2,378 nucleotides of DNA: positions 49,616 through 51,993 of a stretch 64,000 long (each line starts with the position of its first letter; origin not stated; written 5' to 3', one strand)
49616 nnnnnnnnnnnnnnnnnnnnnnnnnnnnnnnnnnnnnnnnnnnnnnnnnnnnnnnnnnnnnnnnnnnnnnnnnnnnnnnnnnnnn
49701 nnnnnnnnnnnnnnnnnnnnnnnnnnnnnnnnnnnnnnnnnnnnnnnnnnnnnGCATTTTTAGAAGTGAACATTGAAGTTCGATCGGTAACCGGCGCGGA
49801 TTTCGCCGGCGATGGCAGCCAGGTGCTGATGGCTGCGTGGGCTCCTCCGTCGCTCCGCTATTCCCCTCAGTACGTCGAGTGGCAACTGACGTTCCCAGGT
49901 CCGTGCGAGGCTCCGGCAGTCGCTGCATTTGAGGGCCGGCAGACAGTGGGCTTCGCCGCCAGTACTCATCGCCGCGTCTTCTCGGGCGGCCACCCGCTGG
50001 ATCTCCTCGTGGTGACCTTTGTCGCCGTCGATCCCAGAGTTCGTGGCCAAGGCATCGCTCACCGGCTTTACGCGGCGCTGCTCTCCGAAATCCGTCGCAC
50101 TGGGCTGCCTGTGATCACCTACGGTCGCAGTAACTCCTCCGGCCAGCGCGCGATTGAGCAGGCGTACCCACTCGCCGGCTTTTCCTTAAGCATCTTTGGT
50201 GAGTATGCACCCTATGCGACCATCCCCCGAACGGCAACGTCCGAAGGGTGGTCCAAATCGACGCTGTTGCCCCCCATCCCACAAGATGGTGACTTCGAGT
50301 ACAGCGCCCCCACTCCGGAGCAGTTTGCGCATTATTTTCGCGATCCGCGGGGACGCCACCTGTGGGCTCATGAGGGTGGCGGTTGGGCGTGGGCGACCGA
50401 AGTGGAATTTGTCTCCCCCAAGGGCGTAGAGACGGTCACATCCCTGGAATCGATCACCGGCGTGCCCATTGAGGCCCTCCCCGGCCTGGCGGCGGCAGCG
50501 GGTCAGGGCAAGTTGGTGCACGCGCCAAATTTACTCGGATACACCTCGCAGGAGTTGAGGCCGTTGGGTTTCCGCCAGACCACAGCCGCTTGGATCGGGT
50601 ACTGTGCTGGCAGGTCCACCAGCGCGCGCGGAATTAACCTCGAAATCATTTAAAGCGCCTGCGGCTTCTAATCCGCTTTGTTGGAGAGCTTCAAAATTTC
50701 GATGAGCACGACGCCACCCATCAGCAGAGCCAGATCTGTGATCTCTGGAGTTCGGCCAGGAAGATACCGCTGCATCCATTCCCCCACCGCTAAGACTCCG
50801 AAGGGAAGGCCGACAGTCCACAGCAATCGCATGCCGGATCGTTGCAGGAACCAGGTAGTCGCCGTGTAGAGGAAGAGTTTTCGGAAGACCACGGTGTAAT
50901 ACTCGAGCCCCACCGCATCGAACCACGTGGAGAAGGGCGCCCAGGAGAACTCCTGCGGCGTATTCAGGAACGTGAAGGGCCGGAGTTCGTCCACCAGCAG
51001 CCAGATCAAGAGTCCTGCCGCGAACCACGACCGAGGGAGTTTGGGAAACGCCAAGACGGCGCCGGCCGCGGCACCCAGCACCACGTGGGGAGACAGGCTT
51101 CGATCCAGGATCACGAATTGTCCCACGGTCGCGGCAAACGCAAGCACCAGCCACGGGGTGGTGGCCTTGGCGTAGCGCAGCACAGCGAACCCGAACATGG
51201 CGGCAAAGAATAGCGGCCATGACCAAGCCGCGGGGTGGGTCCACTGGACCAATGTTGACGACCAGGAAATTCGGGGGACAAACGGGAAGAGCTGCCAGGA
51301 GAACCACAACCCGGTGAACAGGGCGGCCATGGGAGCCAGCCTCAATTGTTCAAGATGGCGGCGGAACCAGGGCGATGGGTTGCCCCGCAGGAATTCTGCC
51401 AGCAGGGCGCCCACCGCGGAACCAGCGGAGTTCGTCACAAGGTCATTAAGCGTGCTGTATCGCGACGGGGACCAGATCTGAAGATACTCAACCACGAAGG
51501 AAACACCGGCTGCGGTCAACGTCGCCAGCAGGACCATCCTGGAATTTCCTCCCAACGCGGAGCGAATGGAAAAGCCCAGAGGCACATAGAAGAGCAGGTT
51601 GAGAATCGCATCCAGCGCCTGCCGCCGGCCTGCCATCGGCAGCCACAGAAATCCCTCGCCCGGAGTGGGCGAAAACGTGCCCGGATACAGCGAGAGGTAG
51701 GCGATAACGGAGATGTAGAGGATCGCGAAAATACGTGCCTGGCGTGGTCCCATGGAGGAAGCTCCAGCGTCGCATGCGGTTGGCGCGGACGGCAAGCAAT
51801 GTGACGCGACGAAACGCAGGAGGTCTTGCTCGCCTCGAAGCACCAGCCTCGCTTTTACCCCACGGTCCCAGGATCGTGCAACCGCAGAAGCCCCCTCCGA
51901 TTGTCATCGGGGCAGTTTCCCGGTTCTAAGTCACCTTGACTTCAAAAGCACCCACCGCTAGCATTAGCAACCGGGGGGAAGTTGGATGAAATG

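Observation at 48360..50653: Carrier protein + amino acid:[carrier-protein] ligase + two-lobed GNAT cassette inside a polysaccharide locus: candidate tRNA-independent aminoacyl decoration system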

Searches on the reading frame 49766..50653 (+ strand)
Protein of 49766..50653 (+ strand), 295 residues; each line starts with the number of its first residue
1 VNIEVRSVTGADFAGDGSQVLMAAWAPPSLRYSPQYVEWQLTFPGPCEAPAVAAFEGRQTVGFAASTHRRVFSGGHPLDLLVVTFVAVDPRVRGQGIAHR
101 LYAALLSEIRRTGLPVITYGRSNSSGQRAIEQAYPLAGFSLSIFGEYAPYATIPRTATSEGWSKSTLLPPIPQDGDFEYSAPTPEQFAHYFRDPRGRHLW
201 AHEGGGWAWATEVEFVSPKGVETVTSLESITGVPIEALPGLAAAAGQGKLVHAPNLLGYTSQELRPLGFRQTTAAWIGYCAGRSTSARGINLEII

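Call 3: search_protein_families(library=pfam, proteins=[window:49766-50653:+], max_evalue=0.01)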
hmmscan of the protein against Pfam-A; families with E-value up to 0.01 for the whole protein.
window:49766-50653:+ (295 aa): 5 families
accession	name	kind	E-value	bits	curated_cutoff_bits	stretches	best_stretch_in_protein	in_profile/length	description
PF00583.31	Acetyltransf_1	-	4.4e-07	30.6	20.7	1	31-117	18-96/116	Acetyltransferase (GNAT) family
PF13527.13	Acetyltransf_9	-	1e-06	29.2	25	1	39-116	31-108/127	Acetyltransferase (GNAT) domain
PF13508.13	Acetyltransf_7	-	3.3e-05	24.6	27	1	54-139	8-82/84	Acetyltransferase (GNAT) domain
PF13673.13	Acetyltransf_10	-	4.6e-05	23.8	23.6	1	51-113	33-84/128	Acetyltransferase (GNAT) domain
PF14542.12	Acetyltransf_CG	-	6.9e-05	23.4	30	1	81-117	25-61/80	GCN5-related N-acetyl-transferase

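Call 4: search_protein_families(library=ncbifam, proteins=[window:49766-50653:+], max_evalue=0.01)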
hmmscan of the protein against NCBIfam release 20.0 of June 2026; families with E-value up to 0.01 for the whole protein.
window:49766-50653:+ (295 aa): 4 families
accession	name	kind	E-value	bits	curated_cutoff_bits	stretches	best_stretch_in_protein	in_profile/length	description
NF002368.0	PRK01346.1-5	equivalog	9.1e-05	21.4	576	1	48-120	46-119/402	enhanced intracellular survival protein Eis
NF002366.0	PRK01346.1-3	equivalog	0.0015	17.3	624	1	51-122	48-120/405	hypothetical protein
TIGR02406.1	ectoine_EctA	equivalog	0.0018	18.3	120.6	1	52-125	43-113/157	diaminobutyrate acetyltransferase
NF002367.0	PRK01346.1-4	subfamily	0.0034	16.4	259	1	51-116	47-114/411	hypothetical protein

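Call 6: search_solved_structures(query=window:49766-50653:+, max_evalue=1, show_alignments=1)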
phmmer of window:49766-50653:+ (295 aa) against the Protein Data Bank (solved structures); distinct sequences matched with E-value up to 1: 2.
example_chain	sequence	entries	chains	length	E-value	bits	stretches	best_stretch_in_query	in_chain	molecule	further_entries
3sxn_A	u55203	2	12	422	0.14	14.8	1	71-120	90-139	Enhanced intracellular survival protein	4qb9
3dr6_A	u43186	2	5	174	0.62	12.7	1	51-125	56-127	yncA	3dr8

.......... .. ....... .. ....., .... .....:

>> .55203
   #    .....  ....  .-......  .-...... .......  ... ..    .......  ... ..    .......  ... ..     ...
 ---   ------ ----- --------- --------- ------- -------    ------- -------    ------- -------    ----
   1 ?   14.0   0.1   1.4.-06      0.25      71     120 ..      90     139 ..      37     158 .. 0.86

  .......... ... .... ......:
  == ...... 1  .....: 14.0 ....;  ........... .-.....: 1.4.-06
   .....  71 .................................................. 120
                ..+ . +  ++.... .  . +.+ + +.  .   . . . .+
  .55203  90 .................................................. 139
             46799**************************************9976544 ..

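Call 32: find_homologous_proteins(query=window:49766-50653:+, max_evalue=0.00001)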
Query window:49766-50653:+ (295 aa): 37 proteins with E <= 0.00001 among 8000 candidates.
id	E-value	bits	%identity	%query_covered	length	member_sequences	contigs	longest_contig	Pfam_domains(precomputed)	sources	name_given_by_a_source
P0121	5.3e-196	668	100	100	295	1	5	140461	PF13508.14,PF13527.14,PF00583.32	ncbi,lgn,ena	-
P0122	4.9e-117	409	63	100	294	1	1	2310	PF13527.14,PF00583.32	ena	-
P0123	1.5e-116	407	63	100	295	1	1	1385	PF13527.14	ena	-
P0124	2.1e-115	403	63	100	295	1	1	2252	PF13527.14,PF00583.32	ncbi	-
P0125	2.4e-87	311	54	99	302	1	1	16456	PF13508.14,PF00583.32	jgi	-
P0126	5.5e-69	251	46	99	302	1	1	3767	PF00583.32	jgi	jgi:hypothetical protein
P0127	5.4e-61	225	44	100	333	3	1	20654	PF13508.14,PF13527.14,PF00583.32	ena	-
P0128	7.7e-60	221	44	100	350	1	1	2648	PF13508.14,PF13527.14,PF00583.32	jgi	jgi:GNAT superfamily N-acetyltransferase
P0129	1.9e-58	216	41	100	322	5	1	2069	PF00583.32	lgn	-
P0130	2.3e-58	216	44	100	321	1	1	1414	PF13527.14,PF00583.32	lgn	-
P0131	5.7e-58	215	43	98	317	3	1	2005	PF00583.32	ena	-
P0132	7.8e-58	214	39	100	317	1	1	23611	PF00583.32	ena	-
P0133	2.0e-57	213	42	95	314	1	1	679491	PF00583.32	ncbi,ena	-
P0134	4.5e-57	212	42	100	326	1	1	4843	PF13527.14,PF00583.32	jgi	jgi:GNAT superfamily N-acetyltransferase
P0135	1.3e-56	210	40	100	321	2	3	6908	PF00583.32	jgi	-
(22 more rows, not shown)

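Call 42: predict_structure(alignment_id=A2)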
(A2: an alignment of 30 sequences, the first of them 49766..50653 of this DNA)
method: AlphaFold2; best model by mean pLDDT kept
length: 295 residues; sequences in the alignment: 30
mean_pLDDT: 93.6   pTM: 0.90
mean pLDDT of the five models: 93.6, 92.3, 91.6, 91.2, 91.1
residues with pLDDT >= 90: 245; 70-90: 47; 50-70: 3; < 50: 0
segments of 3 or more residues with pLDDT < 50: none
pLDDT, mean of each block of 10 residues (from residue 1): 93 97 91 97 98 97 98 92 95 93 98 95 91 95 93 87 93 84 97 97 94 93 95 93 94 93 96 93 83 89
secondary structure, 60 per line:
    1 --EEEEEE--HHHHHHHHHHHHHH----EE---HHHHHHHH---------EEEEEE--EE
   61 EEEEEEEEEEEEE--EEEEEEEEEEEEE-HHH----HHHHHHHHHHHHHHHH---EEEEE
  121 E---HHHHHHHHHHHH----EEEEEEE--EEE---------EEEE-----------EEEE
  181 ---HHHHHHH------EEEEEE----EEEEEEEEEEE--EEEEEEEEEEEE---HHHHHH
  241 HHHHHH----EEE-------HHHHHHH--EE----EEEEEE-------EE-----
elements in order: E3-8 H11-24 H34-41 E51-56 E59-73 E76-88 H97-112 E116-121 H125-136 E141-147 E150-152 E162-165 E177-180 H184-190 E197-202 E207-217 E220-231 H235-246 E251-253 H261-267 E276-281

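Call 45: fold_search(model_id=the predicted structure, library=pdb)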
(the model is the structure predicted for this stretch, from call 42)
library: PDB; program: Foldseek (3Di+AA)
matches with E <= 10: 1090; with E <= 0.001: 523
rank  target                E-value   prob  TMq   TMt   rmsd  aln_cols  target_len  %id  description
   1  5g22_C                4.0e-15  1.00  0.73  0.60   5.0       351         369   10  Plasmodium vivax N-myristoyltransferase in complex with a quinoline inhibitor (compound 26) (released 2017-02-15)
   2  6tw5_CCC              2.7e-14  1.00  0.72  0.59   4.6       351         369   11  Plasmodium vivax N-myristoyltransferase with bound indazole inhibitor IMP-917 (released 2021-07-21)
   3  4b12_C                3.5e-14  1.00  0.72  0.59   5.3       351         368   11  Plasmodium vivax N-myristoyltransferase with a bound benzofuran inhibitor (compound 23) (released 2012-10-17)
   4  7rk3_A                5.9e-14  1.00  0.69  0.59   5.1       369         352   11  Crystal structure of human N-myristoyltransferase 1 fragment (residues 109-496) bound to diacylated human Arf6 octapep (released 2022-07-27)
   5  4b13_C                6.2e-14  1.00  0.73  0.60   4.7       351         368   11  Plasmodium vivax N-myristoyltransferase with a bound benzofuran inhibitor (compound 25) (released 2012-10-17)
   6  5v0x_C                6.2e-14  1.00  0.71  0.57   5.2       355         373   12  Crystal structure of glycylpeptide N-tetradecanoyltransferase from Plasmodium vivax in complex with inhibitor IMP-0001 (released 2018-03-07)
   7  5o48_C                7.0e-14  1.00  0.70  0.57   5.0       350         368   11  P.vivax NMT with an aminomethylindazole inhibitor bound (released 2018-05-16)
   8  2ync_C                8.9e-14  1.00  0.73  0.59   4.5       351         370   10  Plasmodium vivax N-myristoyltransferase in complex with YnC12-CoA thioester. (released 2014-01-15)
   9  2ynd_A                8.9e-14  1.00  0.72  0.57   5.0       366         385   10  Plasmodium vivax N-myristoyltransferase in complex with a pyrazole sulphonamide inhibitor. (released 2014-01-15)
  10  5uut_B                1.0e-13  1.00  0.71  0.57   4.9       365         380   12  N-myristoyltransferase 1 (NMT) bound to myristoyl-CoA (released 2018-01-17)
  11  7owq_A                1.1e-13  1.00  0.68  0.53   5.1       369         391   12  HsNMT1 in complex with both MyrCoA and peptide N-Methylated-GNCFSKPR (released 2022-12-21)
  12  4b14_C                1.2e-13  1.00  0.72  0.60   5.2       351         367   10  Plasmodium vivax N-myristoyltransferase with a bound benzofuran inhibitor (compound 26) (released 2012-10-17)
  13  6mb1_C                1.3e-13  1.00  0.72  0.58   5.3       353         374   11  Crystal structure of N-myristoyl transferase (NMT) from Plasmodium vivax in complex with inhibitor IMP-1002 (released 2019-06-05)
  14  5v0w_A                1.3e-13  1.00  0.71  0.56   5.1       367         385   10  Crystal structure of glycylpeptide N-tetradecanoyltransferase from Plasmodium vivax in complex with inhibitor IMP-0001 (released 2018-03-07)
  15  4a95_A                1.4e-13  1.00  0.71  0.56   5.2       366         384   11  Plasmodium vivax N-myristoyltransferase with quinoline inhibitor (released 2012-06-27)
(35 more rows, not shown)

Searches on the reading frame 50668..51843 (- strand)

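Call 3: search_protein_families(library=pfam, proteins=[window:50668-51843:-], max_evalue=0.01)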
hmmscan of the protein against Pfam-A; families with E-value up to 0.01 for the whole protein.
window:50668-51843:- (391 aa): 1 family
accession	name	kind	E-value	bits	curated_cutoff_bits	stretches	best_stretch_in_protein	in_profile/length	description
PF04892.17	VanZ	-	4.3e-15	56.9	30.1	2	43-152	4-125/126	VanZ like family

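Call 4: search_protein_families(library=ncbifam, proteins=[window:50668-51843:-], max_evalue=0.01)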
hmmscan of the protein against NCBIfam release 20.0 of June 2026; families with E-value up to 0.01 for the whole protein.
window:50668-51843:- (391 aa): 1 family
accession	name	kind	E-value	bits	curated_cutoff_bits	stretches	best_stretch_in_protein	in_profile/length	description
NF037970.1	vanZ_1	subfamily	3.3e-06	27.7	20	0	324-373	57-104/109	VanZ family protein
